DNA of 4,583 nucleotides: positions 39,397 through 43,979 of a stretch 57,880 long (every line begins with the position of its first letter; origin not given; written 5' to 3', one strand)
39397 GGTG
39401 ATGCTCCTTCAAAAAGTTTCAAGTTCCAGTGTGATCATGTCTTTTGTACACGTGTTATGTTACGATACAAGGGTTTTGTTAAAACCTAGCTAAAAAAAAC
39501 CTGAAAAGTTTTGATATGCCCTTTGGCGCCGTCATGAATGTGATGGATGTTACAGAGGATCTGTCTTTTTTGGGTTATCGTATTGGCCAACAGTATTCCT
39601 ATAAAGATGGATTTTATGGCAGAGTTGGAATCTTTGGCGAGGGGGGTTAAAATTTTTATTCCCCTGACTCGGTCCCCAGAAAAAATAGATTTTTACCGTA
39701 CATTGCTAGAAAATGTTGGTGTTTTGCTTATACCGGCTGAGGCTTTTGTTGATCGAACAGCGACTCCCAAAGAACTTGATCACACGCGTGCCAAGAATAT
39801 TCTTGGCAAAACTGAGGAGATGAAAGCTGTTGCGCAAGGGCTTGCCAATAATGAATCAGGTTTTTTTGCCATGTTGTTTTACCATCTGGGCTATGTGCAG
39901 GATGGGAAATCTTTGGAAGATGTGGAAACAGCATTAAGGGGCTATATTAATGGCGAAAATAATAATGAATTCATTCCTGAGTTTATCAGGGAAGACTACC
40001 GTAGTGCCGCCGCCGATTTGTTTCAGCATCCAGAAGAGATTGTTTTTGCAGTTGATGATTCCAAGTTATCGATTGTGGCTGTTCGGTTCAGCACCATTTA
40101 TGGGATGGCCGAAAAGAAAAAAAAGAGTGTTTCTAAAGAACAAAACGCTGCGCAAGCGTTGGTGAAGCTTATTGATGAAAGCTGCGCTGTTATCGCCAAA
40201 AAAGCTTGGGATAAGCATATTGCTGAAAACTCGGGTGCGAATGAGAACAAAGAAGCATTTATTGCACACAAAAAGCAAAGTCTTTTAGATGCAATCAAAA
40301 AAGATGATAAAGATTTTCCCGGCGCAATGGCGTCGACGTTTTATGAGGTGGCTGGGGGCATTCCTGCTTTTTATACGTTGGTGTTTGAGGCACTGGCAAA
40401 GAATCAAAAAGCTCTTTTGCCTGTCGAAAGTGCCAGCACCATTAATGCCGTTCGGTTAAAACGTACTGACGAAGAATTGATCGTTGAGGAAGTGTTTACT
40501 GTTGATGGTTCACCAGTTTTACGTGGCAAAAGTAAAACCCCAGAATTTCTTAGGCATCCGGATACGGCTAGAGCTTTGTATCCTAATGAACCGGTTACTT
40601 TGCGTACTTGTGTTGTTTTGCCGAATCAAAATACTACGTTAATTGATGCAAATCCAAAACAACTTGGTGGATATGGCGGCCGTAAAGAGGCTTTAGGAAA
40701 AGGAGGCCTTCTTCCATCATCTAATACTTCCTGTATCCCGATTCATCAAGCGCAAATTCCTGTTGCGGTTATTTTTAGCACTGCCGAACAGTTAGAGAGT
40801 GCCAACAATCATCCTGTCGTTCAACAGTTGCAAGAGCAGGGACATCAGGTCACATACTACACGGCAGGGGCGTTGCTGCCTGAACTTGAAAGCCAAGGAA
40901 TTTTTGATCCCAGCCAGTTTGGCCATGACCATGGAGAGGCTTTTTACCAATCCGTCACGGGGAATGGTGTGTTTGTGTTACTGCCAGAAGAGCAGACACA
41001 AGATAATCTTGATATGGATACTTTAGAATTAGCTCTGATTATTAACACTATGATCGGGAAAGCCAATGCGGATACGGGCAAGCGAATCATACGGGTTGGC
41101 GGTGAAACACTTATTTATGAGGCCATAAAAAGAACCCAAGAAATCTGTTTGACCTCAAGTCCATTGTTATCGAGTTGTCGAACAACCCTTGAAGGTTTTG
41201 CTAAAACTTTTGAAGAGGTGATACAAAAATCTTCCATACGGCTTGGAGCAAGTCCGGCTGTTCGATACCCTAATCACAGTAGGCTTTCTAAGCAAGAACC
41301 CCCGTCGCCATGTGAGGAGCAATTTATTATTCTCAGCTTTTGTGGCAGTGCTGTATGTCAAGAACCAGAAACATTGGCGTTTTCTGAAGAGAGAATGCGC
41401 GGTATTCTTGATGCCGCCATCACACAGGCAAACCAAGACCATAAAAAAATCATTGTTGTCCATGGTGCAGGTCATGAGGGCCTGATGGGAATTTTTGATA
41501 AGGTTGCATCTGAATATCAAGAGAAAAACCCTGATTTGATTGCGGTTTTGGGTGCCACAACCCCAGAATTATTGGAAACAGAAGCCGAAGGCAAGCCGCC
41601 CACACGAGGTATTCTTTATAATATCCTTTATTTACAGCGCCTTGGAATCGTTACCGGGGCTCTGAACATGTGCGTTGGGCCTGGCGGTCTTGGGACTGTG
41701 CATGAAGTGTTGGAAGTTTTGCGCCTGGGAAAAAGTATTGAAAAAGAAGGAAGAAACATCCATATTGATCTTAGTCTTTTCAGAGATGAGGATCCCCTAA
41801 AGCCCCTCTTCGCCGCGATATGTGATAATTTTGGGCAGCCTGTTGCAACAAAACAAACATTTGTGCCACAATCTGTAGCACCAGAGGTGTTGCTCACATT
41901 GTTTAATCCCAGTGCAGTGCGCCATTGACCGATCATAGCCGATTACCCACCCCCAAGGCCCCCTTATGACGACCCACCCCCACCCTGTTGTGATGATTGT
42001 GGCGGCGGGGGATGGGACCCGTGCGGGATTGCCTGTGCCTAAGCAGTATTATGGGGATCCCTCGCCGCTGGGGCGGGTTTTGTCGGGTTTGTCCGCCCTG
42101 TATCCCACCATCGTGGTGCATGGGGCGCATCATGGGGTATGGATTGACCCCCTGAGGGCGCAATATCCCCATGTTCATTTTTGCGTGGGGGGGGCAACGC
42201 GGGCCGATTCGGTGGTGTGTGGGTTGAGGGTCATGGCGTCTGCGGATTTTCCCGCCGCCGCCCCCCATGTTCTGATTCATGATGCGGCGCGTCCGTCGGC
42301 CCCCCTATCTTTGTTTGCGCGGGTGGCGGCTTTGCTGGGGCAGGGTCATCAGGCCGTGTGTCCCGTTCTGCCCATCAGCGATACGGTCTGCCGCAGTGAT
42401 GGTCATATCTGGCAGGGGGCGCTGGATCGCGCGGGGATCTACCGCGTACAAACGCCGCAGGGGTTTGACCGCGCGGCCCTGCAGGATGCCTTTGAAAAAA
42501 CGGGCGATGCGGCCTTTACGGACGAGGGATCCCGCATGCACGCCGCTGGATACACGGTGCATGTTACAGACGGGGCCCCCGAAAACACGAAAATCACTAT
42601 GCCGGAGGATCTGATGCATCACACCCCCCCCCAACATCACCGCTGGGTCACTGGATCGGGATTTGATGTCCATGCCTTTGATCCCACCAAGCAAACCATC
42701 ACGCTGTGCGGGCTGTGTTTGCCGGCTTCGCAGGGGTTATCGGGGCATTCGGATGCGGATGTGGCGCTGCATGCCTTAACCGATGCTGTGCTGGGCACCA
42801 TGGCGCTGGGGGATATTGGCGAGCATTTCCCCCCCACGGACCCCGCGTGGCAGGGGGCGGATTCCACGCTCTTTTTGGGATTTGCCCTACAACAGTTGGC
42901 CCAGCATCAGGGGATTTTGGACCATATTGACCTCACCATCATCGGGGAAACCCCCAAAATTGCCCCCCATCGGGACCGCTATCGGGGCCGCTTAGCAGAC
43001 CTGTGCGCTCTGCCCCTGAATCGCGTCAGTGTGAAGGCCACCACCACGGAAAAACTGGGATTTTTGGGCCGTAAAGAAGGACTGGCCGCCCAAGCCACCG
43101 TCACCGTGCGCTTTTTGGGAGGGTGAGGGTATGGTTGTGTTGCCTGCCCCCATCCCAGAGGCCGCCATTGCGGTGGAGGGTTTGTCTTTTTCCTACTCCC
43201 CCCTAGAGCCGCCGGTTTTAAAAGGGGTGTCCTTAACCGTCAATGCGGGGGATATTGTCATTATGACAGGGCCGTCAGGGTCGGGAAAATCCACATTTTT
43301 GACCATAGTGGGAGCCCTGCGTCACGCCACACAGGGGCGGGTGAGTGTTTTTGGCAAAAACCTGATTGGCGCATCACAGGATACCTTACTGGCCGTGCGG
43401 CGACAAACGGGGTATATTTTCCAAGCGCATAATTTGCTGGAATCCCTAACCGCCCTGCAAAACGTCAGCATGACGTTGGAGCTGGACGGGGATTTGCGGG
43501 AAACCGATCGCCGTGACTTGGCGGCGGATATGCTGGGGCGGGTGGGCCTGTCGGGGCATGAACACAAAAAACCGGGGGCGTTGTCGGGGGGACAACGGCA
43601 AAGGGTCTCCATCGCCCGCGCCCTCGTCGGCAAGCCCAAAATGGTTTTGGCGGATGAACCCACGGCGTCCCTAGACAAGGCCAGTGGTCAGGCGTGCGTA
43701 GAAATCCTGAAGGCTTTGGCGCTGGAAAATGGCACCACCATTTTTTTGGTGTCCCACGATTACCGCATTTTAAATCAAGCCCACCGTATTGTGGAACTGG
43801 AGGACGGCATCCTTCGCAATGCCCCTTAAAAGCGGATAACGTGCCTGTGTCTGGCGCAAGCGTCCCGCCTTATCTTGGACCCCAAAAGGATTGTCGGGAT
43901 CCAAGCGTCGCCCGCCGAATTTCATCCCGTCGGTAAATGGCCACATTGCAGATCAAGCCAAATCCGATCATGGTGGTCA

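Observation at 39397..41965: Low-GC island encoding a 793-aa protein whose only recognisable module is a C-terminal LOG/SLOG nucleotide-processing domain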

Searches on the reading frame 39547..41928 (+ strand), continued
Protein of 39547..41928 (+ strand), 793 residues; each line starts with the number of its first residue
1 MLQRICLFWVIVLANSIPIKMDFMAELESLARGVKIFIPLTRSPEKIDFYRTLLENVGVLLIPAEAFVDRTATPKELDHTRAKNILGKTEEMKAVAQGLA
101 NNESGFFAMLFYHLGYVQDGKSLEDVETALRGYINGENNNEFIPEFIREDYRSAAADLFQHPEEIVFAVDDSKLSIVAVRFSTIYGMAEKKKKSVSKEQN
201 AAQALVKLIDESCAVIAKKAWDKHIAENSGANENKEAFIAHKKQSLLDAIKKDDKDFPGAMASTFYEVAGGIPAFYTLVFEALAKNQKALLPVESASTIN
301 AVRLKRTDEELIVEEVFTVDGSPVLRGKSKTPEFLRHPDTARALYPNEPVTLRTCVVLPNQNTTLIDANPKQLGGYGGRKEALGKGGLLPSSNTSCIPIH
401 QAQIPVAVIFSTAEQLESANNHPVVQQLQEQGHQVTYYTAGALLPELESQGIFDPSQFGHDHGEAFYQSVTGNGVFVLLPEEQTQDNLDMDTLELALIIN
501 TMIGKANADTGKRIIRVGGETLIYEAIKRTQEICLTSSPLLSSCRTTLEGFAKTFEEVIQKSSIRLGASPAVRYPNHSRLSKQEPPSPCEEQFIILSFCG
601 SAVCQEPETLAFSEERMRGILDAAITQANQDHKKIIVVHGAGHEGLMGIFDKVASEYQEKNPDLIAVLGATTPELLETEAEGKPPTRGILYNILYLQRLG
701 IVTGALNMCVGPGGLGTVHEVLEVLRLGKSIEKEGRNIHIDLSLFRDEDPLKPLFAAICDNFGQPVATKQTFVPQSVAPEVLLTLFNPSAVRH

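Call 87: search_protein_families(library=padloc, proteins=[P0008, P0009, P0010, L002:3939-5375:+, L002:5839-6147:+, L014:6280-8421:-], max_evalue=0.01)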
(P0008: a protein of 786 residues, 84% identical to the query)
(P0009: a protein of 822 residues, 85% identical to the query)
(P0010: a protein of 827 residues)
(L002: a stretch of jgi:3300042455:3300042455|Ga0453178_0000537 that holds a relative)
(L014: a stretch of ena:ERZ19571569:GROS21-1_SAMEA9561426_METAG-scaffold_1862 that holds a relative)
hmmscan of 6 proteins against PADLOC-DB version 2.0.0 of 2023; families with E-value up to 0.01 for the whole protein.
P0008 (786 aa): 0 families

P0009 (822 aa): 0 families

P0010 (827 aa): 0 families

L002:3939-5375:+ (478 aa): 0 families

L002:5839-6147:+ (102 aa): 0 families

L014:6280-8421:- (713 aa): 0 families

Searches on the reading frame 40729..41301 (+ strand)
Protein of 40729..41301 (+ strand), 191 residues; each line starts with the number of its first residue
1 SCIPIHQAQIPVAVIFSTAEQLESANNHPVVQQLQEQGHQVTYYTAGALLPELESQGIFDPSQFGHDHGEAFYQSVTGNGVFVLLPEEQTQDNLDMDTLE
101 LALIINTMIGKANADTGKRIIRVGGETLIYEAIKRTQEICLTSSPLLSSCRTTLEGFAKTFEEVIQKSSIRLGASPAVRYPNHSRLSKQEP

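Call 67: search_solved_structures(query=A5, max_evalue=10, show_alignments=2)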
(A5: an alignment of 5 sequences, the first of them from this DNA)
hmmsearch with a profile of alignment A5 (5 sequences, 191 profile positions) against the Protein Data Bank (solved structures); distinct sequences matched with E-value up to 10: 11.
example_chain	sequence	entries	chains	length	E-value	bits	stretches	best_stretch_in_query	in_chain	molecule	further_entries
8ap6_G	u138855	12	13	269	0.38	13.5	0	90-143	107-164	ATPTB3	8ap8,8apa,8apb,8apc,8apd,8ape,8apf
2mwy_A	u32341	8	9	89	0.73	12.6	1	16-62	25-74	Protein Mdm4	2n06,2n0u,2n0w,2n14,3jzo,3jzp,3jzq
4rxz_A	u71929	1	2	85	0.73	12.6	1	16-62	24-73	Protein Mdm4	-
8ia5_A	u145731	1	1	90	0.74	12.6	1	16-62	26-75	Protein Mdm4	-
3dab_A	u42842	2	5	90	0.74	12.6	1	16-62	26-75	Mdm4 protein | Protein Mdm4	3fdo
3lbj_E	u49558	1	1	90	0.74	12.6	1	16-62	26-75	Protein Mdm4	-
2vyr_A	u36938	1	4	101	0.88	12.4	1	16-63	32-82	MDM4 PROTEIN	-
7c3q_A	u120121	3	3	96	0.91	12.3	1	16-62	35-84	Protein Mdm4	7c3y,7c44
3fe7_A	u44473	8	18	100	0.97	12.2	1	16-62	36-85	Mdm4 protein | Protein Mdm4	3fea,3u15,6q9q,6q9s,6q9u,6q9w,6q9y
8hdg_D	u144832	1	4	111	1.1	12.1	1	16-62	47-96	Uncharacterized protein DKFZp686B01123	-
7el4_A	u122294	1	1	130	1.5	11.6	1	16-62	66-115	Cellular tumor antigen p53,Protein Mdm4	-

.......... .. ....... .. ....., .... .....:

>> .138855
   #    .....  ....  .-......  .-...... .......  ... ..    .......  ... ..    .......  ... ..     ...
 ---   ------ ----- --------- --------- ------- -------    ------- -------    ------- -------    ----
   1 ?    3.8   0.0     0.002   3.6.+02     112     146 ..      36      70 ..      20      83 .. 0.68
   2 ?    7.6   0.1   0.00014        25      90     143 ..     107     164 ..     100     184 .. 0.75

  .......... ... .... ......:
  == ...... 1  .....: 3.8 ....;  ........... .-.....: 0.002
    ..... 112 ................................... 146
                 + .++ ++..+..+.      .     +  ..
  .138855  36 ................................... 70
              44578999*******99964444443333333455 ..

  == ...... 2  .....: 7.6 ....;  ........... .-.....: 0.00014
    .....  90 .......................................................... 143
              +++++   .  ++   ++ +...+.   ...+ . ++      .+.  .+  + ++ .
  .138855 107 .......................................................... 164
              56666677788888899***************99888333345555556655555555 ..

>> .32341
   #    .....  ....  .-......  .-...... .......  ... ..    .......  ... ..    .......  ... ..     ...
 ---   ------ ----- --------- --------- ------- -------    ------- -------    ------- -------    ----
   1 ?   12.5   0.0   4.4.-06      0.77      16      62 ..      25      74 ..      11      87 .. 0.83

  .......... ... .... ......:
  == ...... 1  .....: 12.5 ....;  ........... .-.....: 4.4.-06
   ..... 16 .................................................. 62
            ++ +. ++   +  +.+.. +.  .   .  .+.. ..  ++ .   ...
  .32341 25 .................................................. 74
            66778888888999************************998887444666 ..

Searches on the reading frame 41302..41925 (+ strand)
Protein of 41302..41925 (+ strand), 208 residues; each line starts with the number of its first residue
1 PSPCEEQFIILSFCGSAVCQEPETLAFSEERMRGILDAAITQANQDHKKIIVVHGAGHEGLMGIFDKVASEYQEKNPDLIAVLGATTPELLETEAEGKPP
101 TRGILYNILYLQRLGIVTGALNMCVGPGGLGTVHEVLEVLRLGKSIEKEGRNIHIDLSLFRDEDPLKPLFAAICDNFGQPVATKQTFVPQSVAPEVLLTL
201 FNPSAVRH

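Call 33: search_protein_families(library=pfam, proteins=[window:41302-41925:+], max_evalue=10)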
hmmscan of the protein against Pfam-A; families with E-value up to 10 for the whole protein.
window:41302-41925:+ (208 aa): 3 families
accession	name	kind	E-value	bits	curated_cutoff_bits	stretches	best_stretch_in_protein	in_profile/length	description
PF03641.19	Lysine_decarbox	-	0.019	15.6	27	1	82-144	15-77/131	Possible lysine decarboxylase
PF00696.33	AA_kinase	-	0.053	13.7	24.9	1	9-77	3-58/234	Amino acid kinase family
PF02230.22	Abhydrolase_2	-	0.19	12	23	1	41-92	8-58/217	Phospholipase/Carboxylesterase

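Call 34: search_protein_families(library=ncbifam, proteins=[window:41302-41925:+], max_evalue=10)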
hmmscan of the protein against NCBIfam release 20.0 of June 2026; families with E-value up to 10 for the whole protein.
window:41302-41925:+ (208 aa): 3 families
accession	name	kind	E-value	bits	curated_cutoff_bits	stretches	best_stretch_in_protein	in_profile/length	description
TIGR00730.1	TIGR00730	subfamily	0.00061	19.6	96.35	1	50-144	33-121/178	TIGR00730 family Rossman fold protein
NF040647.1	IPPK_Arch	equivalog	0.0065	15.8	120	1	9-59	1-49/259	isopentenyl phosphate kinase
NF009008.0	PRK12354.1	subfamily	0.031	13.4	361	1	9-88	3-80/308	carbamate kinase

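Call 68: search_solved_structures(query=A6, max_evalue=10, show_alignments=0)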
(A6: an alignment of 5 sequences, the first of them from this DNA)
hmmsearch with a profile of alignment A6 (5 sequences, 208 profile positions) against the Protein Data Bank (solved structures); distinct sequences matched with E-value up to 10: 22.
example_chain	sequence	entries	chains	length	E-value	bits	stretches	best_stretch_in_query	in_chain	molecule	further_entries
1ydh_A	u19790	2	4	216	0.0018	21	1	35-142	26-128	At5g11950 | Lysine decarboxylase-like protein At5g11950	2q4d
2a33_A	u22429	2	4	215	0.004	19.9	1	47-141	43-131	hypothetical protein | Uncharacterized protein At2g37210/T2N18.3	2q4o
9hs1_A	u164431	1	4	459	0.0064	19.2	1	81-172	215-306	Pyrimidine/purine nucleotide 5'-monophosphate nucleosidase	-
9hs2_A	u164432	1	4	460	0.0064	19.2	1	81-172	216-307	Pyrimidine/purine nucleotide 5'-monophosphate nucleosidase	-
6gfl_A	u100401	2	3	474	0.0071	19.1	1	81-172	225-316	Pyrimidine/purine nucleotide 5'-monophosphate nucleosidase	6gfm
4npa_A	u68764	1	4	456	0.014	18.1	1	78-174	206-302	Putative uncharacterized protein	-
2pmb_A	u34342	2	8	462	0.015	18.1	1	78-174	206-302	Uncharacterized protein | Predicted nucleotide-binding protein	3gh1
9hs3_A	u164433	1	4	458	0.065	15.9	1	81-172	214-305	Pyrimidine/purine nucleotide 5'-monophosphate nucleosidase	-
5zi9_A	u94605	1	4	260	0.067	15.9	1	107-145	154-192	Cytokinin riboside 5'-monophosphate phosphoribohydrolase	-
5its_A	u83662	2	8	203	0.12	15.1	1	46-141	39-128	Cytokinin riboside 5'-monophosphate phosphoribohydrolase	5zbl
5zbj_A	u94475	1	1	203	0.12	15.1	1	49-142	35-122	Putative cytokinin riboside 5'-monophosphate phosphoribohydrolase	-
3sbx_A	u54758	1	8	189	0.37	13.5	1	51-140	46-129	Putative uncharacterized protein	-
1ir6_A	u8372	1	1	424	0.58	12.8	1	34-65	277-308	exonuclease RecJ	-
3bq9_A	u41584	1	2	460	0.63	12.7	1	102-174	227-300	Predicted Rossmann fold nucleotide-binding domain-containing protein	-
1t35_A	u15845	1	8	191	0.94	12.1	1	50-143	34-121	HYPOTHETICAL PROTEIN YVDD, Putative Lysine Decarboxylase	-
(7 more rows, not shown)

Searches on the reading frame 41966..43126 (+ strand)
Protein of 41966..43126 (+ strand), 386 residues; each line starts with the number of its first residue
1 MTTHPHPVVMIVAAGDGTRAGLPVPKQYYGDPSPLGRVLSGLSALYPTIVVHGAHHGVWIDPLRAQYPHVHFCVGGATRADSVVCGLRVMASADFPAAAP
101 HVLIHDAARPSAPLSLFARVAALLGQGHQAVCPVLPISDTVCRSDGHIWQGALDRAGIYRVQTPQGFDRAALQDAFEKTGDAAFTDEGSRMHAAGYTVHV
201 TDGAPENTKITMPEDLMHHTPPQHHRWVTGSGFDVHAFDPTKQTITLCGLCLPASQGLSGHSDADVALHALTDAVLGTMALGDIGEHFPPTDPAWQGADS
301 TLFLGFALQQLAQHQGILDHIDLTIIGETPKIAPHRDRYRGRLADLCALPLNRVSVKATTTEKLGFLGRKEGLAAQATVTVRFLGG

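Call 3: search_protein_families(library=pfam, proteins=[window:41966-43126:+], max_evalue=0.1)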
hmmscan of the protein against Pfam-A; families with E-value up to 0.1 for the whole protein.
window:41966-43126:+ (386 aa): 2 families
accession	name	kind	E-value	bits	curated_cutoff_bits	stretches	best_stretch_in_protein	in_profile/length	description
PF02542.21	YgbB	-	1.1e-54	185.4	26.7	1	229-381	3-154/155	YgbB family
PF01128.25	IspD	-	9.6e-39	133.8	27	1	8-217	2-213/221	2-C-methyl-D-erythritol 4-phosphate cytidylyltransferase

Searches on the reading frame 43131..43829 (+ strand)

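Call 75: search_protein_families(library=pfam, proteins=[window:43131-43829:+], max_evalue=0.00001)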
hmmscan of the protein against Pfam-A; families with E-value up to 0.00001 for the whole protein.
window:43131-43829:+ (232 aa): 1 family
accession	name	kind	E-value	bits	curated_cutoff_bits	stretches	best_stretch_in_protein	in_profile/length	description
PF00005.33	ABC_tran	-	4.7e-32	111.9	25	1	30-179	1-137/137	ABC transporter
